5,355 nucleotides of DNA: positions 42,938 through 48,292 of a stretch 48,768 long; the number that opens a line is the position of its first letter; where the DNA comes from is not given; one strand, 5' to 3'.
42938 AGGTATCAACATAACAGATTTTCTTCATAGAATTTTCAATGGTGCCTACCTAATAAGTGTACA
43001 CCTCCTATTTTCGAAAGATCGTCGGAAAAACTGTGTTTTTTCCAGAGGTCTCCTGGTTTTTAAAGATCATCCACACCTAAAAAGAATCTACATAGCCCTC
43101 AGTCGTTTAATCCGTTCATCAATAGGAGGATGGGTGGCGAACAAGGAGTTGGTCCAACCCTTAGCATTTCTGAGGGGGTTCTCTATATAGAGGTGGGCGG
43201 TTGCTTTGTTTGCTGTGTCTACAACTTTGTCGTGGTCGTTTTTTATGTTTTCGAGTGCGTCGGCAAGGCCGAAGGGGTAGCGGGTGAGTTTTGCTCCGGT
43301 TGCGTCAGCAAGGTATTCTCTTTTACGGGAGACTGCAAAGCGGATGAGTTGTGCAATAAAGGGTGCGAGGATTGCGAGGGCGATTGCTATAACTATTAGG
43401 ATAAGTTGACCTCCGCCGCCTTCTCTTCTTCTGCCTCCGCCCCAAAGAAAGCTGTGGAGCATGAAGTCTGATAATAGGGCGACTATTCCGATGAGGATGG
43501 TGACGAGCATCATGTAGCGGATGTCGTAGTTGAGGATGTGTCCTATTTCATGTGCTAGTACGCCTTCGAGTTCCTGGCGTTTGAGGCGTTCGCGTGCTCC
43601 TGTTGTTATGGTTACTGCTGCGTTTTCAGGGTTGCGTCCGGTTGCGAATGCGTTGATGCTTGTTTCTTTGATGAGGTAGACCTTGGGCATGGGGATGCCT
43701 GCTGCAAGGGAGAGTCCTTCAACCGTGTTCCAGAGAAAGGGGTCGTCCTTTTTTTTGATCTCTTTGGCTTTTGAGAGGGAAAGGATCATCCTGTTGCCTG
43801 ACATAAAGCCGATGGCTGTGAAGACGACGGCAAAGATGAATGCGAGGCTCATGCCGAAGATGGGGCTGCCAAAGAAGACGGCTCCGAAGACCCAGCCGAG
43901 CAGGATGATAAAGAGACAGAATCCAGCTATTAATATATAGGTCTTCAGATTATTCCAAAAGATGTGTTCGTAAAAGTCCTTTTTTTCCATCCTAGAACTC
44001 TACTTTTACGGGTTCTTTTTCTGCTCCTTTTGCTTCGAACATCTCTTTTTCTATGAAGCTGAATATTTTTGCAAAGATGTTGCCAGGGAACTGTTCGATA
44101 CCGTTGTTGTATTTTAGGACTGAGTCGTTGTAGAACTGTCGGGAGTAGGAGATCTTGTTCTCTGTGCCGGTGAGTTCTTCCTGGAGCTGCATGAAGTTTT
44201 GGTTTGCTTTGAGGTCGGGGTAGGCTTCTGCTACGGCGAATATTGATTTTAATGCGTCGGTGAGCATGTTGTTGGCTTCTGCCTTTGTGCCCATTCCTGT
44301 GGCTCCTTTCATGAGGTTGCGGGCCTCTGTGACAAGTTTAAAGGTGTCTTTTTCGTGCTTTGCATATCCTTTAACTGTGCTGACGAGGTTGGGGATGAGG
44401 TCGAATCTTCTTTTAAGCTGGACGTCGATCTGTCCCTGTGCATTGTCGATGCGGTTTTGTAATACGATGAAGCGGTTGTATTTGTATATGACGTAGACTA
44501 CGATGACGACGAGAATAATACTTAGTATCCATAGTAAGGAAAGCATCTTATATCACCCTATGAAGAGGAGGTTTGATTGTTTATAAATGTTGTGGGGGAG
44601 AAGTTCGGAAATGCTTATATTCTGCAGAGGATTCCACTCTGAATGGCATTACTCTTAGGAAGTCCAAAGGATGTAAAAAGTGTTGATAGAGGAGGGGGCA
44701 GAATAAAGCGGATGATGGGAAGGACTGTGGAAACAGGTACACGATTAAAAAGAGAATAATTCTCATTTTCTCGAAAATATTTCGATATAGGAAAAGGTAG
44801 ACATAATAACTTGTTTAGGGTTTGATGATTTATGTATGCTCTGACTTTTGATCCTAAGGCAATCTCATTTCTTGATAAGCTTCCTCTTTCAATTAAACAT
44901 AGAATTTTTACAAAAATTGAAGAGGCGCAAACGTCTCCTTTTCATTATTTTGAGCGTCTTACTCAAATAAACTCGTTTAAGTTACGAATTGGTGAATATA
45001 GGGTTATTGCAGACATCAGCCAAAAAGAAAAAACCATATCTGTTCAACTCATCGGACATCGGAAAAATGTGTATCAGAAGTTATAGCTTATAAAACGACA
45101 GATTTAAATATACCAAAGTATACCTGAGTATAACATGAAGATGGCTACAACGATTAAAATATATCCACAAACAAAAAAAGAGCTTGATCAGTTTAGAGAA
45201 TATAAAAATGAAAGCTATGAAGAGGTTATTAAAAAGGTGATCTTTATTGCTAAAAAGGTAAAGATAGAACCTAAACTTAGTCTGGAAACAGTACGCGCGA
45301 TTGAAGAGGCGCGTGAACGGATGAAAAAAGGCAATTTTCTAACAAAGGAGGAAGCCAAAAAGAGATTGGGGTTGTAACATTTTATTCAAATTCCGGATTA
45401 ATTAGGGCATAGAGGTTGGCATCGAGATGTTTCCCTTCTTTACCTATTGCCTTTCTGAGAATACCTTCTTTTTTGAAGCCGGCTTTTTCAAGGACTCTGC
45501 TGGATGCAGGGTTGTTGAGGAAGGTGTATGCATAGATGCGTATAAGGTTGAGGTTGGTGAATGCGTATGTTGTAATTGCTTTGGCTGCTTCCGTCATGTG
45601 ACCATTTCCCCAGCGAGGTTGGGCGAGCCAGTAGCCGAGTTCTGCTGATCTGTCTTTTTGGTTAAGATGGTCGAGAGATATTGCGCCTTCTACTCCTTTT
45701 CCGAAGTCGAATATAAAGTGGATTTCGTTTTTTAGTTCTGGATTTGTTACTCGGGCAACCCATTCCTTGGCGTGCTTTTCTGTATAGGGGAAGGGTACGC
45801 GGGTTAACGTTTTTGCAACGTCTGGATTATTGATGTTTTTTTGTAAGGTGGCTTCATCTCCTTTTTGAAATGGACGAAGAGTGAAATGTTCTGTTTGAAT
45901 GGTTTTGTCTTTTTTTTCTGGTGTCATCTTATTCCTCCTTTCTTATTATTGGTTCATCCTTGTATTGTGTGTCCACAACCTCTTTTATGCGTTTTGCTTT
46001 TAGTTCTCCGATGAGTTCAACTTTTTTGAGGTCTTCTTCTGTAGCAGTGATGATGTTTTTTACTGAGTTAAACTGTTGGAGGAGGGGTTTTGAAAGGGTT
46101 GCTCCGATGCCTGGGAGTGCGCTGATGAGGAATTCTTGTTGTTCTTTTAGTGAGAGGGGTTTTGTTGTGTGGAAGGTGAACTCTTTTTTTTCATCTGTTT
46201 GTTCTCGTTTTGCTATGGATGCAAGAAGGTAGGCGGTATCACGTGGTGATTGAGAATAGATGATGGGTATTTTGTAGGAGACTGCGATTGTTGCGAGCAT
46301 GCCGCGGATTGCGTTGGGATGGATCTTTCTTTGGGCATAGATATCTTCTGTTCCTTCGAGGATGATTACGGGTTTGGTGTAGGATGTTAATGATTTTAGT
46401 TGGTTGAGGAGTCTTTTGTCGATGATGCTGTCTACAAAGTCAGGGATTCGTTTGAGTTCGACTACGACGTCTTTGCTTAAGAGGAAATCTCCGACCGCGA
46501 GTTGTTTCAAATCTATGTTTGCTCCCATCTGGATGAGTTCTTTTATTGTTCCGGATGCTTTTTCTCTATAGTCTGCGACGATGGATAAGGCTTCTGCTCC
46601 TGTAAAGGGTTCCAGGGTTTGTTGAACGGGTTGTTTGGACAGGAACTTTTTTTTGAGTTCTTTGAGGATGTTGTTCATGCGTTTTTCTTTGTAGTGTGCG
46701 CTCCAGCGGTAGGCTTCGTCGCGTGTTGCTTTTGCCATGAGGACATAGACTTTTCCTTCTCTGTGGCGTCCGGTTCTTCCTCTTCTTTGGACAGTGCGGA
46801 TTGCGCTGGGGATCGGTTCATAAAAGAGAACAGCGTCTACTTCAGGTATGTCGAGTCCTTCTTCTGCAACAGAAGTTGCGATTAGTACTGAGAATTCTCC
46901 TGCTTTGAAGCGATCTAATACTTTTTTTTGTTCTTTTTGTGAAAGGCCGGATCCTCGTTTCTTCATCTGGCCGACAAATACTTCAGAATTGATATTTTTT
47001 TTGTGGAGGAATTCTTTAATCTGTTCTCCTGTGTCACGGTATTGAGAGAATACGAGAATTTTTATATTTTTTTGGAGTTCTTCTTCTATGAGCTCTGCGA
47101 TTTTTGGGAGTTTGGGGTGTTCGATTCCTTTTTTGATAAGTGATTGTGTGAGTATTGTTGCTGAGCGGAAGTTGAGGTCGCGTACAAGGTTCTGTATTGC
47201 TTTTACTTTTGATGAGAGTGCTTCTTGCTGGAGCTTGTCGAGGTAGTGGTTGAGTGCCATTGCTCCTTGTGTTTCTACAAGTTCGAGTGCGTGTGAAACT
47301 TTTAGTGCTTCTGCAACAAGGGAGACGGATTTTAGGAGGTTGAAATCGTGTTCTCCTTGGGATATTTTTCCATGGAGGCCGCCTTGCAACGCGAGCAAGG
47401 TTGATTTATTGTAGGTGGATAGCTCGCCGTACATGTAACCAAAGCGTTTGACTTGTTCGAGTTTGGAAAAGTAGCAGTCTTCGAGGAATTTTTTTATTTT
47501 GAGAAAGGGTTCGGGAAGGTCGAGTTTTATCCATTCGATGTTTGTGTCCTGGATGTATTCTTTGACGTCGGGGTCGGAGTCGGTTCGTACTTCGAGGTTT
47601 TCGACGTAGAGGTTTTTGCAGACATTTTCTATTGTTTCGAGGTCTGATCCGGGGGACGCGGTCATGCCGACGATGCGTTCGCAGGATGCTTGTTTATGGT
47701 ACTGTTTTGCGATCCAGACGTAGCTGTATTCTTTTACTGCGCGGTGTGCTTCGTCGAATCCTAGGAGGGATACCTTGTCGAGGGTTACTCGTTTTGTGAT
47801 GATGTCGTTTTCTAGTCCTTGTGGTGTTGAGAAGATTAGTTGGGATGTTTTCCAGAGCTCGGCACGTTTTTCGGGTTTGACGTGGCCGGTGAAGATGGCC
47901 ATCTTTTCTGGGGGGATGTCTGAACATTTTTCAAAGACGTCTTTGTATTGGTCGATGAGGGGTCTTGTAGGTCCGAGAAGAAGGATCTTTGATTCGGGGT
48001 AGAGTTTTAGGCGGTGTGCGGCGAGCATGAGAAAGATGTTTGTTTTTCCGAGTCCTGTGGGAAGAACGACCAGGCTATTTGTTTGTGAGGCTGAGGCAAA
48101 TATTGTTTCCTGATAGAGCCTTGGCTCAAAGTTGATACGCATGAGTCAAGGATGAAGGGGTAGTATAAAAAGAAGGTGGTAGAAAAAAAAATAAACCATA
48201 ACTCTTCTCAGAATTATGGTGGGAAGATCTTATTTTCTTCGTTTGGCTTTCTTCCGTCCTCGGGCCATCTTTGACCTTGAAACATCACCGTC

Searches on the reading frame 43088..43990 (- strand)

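Call 29: search_protein_families(library=pfam, proteins=[window:43088-43990:-], max_evalue=0.001)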
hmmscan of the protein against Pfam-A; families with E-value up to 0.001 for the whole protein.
window:43088-43990:- (300 aa): 1 family
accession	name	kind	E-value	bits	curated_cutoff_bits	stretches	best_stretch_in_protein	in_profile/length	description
PF01435.24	Peptidase_M48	-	1e-30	107.4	20.3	1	88-299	9-184/186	Peptidase family M48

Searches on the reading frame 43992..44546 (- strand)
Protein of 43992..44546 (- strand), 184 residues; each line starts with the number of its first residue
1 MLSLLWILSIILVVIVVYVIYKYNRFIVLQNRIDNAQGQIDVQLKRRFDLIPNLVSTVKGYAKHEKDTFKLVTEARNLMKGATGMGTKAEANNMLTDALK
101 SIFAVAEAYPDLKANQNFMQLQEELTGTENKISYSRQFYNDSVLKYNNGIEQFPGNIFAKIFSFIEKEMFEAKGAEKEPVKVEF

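Call 29: search_protein_families(library=pfam, proteins=[window:43992-44546:-], max_evalue=0.001)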
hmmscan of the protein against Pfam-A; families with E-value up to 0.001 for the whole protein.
window:43992-44546:- (184 aa): 1 family
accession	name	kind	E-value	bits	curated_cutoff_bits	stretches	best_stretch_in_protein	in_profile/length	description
PF04011.17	LemA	-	1.1e-61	207.5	26.2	1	37-184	2-149/149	LemA family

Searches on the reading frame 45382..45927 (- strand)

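Call 29: search_protein_families(library=pfam, proteins=[window:45382-45927:-], max_evalue=0.001)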
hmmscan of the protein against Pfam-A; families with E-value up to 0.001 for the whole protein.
window:45382-45927:- (181 aa): 3 families
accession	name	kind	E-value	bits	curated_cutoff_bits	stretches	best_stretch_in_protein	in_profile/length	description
PF13302.13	Acetyltransf_3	-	8.7e-29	101.4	25.4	1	15-152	2-138/138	Acetyltransferase (GNAT) domain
PF13420.13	Acetyltransf_4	-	8.1e-11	42.6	24.3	1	22-171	6-154/155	Acetyltransferase (GNAT) domain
PF00583.31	Acetyltransf_1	-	2.9e-07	31.2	20.7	1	50-151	16-116/116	Acetyltransferase (GNAT) family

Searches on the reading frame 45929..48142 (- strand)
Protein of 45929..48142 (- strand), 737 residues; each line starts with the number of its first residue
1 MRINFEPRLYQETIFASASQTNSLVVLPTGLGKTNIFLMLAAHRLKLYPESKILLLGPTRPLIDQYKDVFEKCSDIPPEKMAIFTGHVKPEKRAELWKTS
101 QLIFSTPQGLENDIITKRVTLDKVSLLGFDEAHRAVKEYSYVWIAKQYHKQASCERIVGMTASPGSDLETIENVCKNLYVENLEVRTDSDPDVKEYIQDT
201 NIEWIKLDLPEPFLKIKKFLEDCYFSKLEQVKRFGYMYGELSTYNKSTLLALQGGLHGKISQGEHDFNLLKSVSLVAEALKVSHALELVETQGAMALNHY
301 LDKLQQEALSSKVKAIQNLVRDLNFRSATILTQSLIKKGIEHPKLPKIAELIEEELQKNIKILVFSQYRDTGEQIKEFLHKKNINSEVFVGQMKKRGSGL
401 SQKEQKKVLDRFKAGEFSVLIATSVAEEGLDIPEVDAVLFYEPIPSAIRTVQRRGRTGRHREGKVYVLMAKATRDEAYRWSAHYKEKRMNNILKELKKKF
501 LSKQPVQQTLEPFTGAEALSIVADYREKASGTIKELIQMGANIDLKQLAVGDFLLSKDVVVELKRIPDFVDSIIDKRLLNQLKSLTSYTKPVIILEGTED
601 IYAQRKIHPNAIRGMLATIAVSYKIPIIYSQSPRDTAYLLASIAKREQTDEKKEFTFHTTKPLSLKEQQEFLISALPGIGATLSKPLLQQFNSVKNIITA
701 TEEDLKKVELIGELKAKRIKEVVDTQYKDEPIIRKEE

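Call 29: search_protein_families(library=pfam, proteins=[window:45929-48142:-], max_evalue=0.001)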
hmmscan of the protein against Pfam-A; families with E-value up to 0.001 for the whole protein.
window:45929-48142:- (737 aa): 9 families
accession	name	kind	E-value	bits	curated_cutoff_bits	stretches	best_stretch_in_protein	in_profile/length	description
PF02732.21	ERCC4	-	1.5e-27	96.6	24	1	524-642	2-139/140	ERCC4 domain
PF00271.37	Helicase_C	-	7.8e-24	84.5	23.5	1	347-460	5-109/110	Helicase conserved C-terminal domain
PF00270.35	DEAD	-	2.7e-22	79.7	26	1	10-170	3-166/167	DEAD/DEAH box helicase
PF04851.21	ResIII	-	2.7e-19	70.1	22.5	1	6-164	3-162/164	Type III restriction enzyme, res subunit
PF21210.2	RNA_helicase_helical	-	2.8e-15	56.8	27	1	228-328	8-106/108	Putative ATP-dependent RNA helicase, helical bundle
PF12826.13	HHH_2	-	3e-07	30.9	27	1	676-724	8-56/64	Helix-hairpin-helix motif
PF22590.2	Cas3-like_C_2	-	1.1e-05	26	27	1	402-462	45-106/106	CRISPR-associated nuclease/helicase Cas3, C-terminal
PF14520.12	HHH_5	-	3.7e-05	24.5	27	1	673-721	5-53/57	Helix-hairpin-helix domain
PF00633.29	HHH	-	5.4e-05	23.3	24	0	693-721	1-29/30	Helix-hairpin-helix motif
